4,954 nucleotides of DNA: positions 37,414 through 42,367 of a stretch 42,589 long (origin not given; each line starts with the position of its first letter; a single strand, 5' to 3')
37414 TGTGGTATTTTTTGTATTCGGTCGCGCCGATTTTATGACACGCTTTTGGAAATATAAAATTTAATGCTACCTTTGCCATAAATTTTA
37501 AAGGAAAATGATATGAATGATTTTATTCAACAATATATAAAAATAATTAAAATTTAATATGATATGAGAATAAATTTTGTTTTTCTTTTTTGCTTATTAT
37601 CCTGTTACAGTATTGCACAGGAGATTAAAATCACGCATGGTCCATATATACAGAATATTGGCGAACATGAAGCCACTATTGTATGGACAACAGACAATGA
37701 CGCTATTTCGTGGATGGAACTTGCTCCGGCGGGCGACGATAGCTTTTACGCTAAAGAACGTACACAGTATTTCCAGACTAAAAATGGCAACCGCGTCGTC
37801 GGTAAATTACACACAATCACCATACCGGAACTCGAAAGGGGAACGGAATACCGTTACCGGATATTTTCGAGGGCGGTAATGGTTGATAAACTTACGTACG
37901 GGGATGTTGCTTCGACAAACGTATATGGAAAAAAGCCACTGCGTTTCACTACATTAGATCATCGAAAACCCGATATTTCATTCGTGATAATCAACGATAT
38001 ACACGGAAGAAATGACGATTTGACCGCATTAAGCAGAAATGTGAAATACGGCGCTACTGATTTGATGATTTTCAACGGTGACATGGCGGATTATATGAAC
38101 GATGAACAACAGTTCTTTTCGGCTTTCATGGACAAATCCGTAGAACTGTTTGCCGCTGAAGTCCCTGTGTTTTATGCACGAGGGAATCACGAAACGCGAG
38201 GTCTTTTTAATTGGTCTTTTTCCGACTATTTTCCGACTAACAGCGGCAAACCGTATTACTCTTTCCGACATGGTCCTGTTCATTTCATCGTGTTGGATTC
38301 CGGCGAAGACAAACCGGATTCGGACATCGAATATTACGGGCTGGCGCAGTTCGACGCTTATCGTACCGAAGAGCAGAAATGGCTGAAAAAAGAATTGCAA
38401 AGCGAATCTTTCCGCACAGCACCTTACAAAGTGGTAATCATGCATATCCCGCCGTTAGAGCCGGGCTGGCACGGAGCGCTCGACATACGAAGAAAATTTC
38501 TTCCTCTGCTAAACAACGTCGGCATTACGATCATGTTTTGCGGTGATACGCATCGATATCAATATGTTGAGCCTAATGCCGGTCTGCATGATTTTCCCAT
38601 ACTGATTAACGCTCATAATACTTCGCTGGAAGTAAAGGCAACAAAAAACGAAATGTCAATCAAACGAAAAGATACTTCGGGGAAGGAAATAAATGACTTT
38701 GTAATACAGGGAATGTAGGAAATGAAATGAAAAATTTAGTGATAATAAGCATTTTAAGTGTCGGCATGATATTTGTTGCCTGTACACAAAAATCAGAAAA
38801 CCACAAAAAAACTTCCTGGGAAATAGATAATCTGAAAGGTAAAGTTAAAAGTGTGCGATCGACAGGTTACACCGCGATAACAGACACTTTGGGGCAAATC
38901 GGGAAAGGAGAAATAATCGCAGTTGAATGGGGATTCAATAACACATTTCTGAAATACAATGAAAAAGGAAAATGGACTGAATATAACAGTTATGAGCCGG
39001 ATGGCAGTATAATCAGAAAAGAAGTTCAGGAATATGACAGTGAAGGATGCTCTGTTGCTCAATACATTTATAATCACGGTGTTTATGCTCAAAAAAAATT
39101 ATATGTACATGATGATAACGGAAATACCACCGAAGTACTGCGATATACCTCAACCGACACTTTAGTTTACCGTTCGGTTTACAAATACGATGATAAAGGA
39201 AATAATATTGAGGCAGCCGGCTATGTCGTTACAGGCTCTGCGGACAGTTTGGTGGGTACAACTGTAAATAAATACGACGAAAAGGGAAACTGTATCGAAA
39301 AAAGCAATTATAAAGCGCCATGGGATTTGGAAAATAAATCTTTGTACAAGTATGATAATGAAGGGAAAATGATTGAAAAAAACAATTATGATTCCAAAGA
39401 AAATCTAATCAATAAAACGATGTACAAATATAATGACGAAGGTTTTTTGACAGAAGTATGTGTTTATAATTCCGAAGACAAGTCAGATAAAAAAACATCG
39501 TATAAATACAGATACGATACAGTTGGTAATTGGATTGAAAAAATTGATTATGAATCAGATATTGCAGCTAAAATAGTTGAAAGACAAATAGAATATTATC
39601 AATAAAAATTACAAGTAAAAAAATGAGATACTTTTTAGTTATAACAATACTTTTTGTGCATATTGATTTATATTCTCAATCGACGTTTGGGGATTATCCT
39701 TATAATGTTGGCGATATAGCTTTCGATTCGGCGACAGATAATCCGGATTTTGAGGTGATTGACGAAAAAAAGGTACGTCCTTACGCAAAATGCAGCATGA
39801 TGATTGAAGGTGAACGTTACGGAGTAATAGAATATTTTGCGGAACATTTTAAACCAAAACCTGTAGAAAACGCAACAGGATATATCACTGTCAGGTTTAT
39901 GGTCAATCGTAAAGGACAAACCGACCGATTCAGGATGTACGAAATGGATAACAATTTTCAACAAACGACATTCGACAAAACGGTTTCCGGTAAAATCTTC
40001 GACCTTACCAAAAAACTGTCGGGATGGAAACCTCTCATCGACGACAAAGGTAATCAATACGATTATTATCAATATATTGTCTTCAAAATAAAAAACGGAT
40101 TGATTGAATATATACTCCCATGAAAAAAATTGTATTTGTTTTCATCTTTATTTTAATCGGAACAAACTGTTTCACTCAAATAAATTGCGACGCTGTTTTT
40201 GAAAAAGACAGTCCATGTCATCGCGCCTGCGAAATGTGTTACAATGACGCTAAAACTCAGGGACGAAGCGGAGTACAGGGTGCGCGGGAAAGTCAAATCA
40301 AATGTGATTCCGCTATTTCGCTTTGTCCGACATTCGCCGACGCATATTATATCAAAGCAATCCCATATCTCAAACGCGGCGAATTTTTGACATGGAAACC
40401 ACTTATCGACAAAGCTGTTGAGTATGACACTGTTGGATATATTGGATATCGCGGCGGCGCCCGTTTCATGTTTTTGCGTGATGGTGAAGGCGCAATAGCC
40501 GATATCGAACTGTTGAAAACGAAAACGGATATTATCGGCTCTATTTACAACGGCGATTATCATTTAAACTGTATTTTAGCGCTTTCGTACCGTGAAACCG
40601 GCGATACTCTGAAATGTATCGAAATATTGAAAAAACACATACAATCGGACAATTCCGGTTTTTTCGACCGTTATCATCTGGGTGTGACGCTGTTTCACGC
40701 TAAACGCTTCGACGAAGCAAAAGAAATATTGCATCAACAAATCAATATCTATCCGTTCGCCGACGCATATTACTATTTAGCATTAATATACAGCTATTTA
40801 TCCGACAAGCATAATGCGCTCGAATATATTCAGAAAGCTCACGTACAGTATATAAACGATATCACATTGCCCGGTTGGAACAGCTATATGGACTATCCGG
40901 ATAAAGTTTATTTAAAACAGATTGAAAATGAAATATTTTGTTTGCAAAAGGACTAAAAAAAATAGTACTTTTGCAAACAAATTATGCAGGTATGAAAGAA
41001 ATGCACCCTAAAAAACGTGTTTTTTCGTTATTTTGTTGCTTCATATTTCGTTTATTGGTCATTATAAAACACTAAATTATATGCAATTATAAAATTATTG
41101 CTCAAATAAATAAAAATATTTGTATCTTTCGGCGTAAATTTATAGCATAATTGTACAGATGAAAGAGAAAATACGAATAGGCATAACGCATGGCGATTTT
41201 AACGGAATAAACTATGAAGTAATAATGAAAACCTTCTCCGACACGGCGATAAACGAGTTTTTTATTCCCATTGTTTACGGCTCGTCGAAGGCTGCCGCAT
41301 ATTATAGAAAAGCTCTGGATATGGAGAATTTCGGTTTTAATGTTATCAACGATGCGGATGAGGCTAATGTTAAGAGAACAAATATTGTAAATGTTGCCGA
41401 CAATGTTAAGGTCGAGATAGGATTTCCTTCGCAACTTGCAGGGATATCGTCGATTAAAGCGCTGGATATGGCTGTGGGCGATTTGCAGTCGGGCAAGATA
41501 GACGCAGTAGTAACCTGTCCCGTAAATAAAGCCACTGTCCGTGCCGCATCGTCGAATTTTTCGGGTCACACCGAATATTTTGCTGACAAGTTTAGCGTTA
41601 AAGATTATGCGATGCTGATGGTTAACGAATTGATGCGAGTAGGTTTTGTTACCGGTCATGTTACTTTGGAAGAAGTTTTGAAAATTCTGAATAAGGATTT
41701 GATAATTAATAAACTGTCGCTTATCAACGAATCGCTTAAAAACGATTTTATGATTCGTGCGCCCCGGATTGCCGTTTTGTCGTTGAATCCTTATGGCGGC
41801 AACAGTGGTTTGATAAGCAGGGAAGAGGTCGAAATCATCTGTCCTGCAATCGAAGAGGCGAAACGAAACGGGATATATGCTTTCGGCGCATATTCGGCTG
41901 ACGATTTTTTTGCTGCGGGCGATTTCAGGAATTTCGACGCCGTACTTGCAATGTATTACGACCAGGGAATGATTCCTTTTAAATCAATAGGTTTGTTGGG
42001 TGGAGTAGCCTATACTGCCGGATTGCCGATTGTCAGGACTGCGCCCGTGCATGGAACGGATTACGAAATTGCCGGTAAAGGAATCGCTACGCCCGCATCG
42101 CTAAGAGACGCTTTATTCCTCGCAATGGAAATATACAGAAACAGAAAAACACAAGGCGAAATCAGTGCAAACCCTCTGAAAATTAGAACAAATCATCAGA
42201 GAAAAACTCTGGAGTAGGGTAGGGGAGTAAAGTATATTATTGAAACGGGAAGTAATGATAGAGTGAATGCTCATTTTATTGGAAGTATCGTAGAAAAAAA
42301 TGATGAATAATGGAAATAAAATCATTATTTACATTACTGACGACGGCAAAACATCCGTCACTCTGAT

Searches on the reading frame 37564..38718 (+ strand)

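Call 10: search_protein_families(library=pfam, proteins=[window:37564-38718:+], max_evalue=0.0001)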
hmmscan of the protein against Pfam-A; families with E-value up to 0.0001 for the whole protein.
window:37564-38718:+ (384 aa): 2 families
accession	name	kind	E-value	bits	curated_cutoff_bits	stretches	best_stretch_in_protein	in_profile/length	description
PF00149.33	Metallophos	-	2.5e-19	70.9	21.5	1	139-332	2-191/191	Calcineurin-like phosphoesterase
PF16656.11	Pur_ac_phosph_N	-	1.7e-06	28.9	30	1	33-103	11-81/93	Purple acid Phosphatase, N-terminal domain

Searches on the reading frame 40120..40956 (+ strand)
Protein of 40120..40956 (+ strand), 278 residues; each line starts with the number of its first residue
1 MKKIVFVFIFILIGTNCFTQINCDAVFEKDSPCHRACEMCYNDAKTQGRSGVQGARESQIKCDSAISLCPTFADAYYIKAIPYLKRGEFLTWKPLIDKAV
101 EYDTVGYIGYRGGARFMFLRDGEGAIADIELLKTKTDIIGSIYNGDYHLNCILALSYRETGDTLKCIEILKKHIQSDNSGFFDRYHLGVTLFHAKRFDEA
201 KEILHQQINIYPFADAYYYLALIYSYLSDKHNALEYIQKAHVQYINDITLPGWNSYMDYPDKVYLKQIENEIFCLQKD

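Call 72: search_protein_families(library=pfam, proteins=[window:40120-40956:+], max_evalue=0.05)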
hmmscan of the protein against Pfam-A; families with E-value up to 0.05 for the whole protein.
window:40120-40956:+ (278 aa): 12 families
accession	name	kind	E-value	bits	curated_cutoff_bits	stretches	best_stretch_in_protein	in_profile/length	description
PF13174.12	TPR_6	-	1.9e-08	34.9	26.3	0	185-212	4-31/33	Tetratricopeptide repeat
PF00515.34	TPR_1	-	3.4e-07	30.3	27.8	1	214-240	1-27/34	Tetratricopeptide repeat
PF12895.13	ANAPC3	-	3.6e-07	30.8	27.2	1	151-204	27-79/82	Anaphase-promoting complex, cyclosome, subunit 3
PF13181.12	TPR_8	-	3.8e-07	30.2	25.7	0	214-240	1-27/34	Tetratricopeptide repeat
PF13431.12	TPR_17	-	8.7e-07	29.2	24.4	0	62-89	2-29/34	Tetratricopeptide repeat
PF07719.23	TPR_2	-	2.1e-06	27.9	27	1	214-241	1-28/34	Tetratricopeptide repeat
PF13424.12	TPR_12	-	6.9e-05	23.4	30.1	1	186-240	8-71/77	Tetratricopeptide repeat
PF13428.12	TPR_14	-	0.0016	19.3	23.5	0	185-221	5-42/44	Tetratricopeptide repeat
PF12569.14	NatA_aux_su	-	0.0026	17.2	33.3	0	216-240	194-218/515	N-terminal acetyltransferase A, auxiliary subunit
PF25062.1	ARM_TT21_N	-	0.0039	17.4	40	0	215-257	101-147/222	Tetratricopeptide repeat protein 21 N-terminal ARM repeat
PF13374.12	TPR_10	-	0.0096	16.4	27.5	0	186-206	7-27/42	Tetratricopeptide repeat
PF14559.12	TPR_19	-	0.021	15.6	25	0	184-219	28-62/68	Tetratricopeptide repeat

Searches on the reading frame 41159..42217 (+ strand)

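Call 72: search_protein_families(library=pfam, proteins=[window:41159-42217:+], max_evalue=0.05)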
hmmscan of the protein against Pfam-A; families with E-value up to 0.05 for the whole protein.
window:41159-42217:+ (352 aa): 1 family
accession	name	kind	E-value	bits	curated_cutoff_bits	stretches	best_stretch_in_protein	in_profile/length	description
PF04166.17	PdxA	-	4.6e-92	308.9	27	1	36-322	4-286/286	Pyridoxal phosphate biosynthetic protein PdxA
